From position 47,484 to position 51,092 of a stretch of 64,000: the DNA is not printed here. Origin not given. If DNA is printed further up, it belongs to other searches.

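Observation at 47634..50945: Two full PilB/GspE secretion-ATPase modules fused into one 1103-aa polypeptide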

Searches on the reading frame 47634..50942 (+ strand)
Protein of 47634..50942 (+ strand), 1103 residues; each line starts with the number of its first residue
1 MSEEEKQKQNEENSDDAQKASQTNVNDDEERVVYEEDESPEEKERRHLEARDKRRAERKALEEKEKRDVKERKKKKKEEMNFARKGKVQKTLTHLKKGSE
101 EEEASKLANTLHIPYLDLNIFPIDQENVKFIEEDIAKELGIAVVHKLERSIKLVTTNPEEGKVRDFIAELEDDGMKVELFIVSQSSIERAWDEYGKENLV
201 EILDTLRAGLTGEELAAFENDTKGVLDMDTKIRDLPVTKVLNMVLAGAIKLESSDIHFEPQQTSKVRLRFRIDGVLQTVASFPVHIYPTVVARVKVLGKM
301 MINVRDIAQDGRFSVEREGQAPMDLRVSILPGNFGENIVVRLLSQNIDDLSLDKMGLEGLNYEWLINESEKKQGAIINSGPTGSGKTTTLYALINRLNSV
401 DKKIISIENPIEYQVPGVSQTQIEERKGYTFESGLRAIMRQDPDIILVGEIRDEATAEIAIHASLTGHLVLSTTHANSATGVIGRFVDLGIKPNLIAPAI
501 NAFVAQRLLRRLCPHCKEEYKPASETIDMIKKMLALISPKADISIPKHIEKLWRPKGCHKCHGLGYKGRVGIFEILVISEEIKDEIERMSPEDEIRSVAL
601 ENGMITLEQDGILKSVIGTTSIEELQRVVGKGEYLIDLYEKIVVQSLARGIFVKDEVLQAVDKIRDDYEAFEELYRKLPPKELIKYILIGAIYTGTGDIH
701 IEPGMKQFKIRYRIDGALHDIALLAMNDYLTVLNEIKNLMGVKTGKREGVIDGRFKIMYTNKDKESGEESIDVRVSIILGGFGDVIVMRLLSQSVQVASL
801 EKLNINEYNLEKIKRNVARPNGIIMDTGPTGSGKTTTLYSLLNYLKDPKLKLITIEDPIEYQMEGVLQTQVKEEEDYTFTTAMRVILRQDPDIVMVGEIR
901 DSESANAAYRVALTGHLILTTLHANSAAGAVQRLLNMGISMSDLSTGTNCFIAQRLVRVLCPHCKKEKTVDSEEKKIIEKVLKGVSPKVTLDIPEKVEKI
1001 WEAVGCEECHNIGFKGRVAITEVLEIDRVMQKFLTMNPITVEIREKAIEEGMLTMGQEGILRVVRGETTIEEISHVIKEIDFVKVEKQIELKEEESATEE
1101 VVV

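Call 3: search_protein_families(library=pfam, proteins=[window:47634-50942:+], max_evalue=0.01)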
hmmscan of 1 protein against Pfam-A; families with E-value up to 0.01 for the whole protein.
window:47634-50942:+ (1103 aa): 25 families
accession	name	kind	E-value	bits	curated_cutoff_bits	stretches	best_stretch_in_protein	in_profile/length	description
PF00437.27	T2SSE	-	1.5e-210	698.8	24.9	2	234-627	5-370/370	Type II/IV secretion system protein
PF13401.12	AAA_22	-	1.6e-07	32.2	27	0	372-410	4-42/130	AAA domain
PF25199.1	nSTAND_NTPase5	-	3.5e-07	30.6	34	0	368-412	36-81/145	Novel STAND NTPase 5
PF05157.20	MshEN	-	7.4e-07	29.5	23.1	1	112-196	2-85/90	MshEN domain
PF20720.3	nSTAND3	-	1.3e-06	28.6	27.2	0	821-859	17-55/155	Novel STAND NTPase 3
PF12775.13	AAA_7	-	5.4e-06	26.5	25.8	0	360-407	20-67/181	P-loop containing dynein motor region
PF04851.21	ResIII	-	1e-05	26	22.5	0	366-403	16-55/164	Type III restriction enzyme, res subunit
PF02492.25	cobW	-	1.5e-05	25.1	20.7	0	377-411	4-37/180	CobW/HypB/UreG, nucleotide-binding domain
PF00004.35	AAA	-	3.2e-05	24.8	21.2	0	379-451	4-66/131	ATPase family associated with various cellular activities (AAA)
PF13173.12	AAA_14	-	0.00017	22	27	0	823-865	4-47/129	AAA domain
PF00448.28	SRP54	-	0.00023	21.3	22.7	0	823-852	3-32/196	SRP54-type protein, GTPase domain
PF13555.12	AAA_29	-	0.00031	20.9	27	0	806-838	8-39/61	P-loop containing region of AAA domain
PF13245.12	AAA_19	-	0.00065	20.3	25.1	0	374-403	12-43/134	AAA domain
PF03205.20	MobB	-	0.00082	19.7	26.6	0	827-856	5-34/133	Molybdopterin guanine dinucleotide synthesis protein B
PF16796.11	Microtub_bd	-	0.00082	19.7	27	0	372-402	90-118/155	Microtubule binding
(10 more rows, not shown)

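Call 4: search_protein_families(library=ncbifam, proteins=[window:47634-50942:+], max_evalue=0.001)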
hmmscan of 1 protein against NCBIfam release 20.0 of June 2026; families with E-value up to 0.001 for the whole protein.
window:47634-50942:+ (1103 aa): 26 families (the best 25 are shown)
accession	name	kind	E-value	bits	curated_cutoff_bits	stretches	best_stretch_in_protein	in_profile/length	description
TIGR02533.1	type_II_gspE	equivalog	3.5e-245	814.2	630.25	2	136-628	9-485/486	type II secretion system ATPase GspE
TIGR02538.1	type_IV_pilB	equivalog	2.3e-239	795.7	675.65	2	67-629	10-562/564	type IV-A pilus assembly ATPase PilB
NF007755.0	PRK10436.1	equivalog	1.1e-212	706.8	617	2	220-631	68-461/465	type II secretion system protein GspE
NF053534.1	T4PilAsmATPsTfpB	equivalog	4.7e-208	692.2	850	2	58-629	19-582/584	type IV pilus assembly ATPase TfpB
NF041000.1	ATPase_ComGA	equivalog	2e-133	443.4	300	2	244-510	3-266/267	competence type IV pilus ATPase ComGA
TIGR01420.1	pilT_fam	subfamily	1e-88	297.8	319.1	2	241-510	2-269/343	PilT/PilU family type 4a pilus ATPase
TIGR02525.1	plasmid_TraJ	equivalog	4.9e-48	164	368.3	2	787-937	121-272/372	plasmid transfer ATPase TraJ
NF058587.1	archaellum_moto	equivalog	8.2e-38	130.4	550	2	361-488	266-395/527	archaellum flagellar ATPase motor FlaI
TIGR02524.1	dot_icm_DotB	equivalog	2.8e-37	128.8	463.3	2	812-936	125-258/358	Dot/Icm type IV secretion system ATPase DotB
TIGR02782.1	TrbB_P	equivalog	3.1e-30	105.5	304.55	2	811-946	127-263/303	P-type conjugative transfer ATPase TrbB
TIGR02788.1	VirB11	equivalog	2.3e-29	102.4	249.95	2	812-939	136-267/308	P-type DNA transfer ATPase VirB11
TIGR03819.1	heli_sec_ATPase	hypoth_equivalog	9.9e-26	90.7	373.15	2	338-506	142-317/340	TadA family conjugal transfer-associated ATPase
NF010469.0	PRK13894.1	subfamily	6.3e-25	88.2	508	2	810-945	139-274/320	conjugal transfer ATPase TrbB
NF053672.1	bindosome_BasE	exception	6.4e-23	81.3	1000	2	362-489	262-391/512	bindosome assembly system ATPase subunit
NF010407.0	PRK13833.1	subfamily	4.9e-21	75.5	499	2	371-488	142-261/323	conjugal transfer protein TrbB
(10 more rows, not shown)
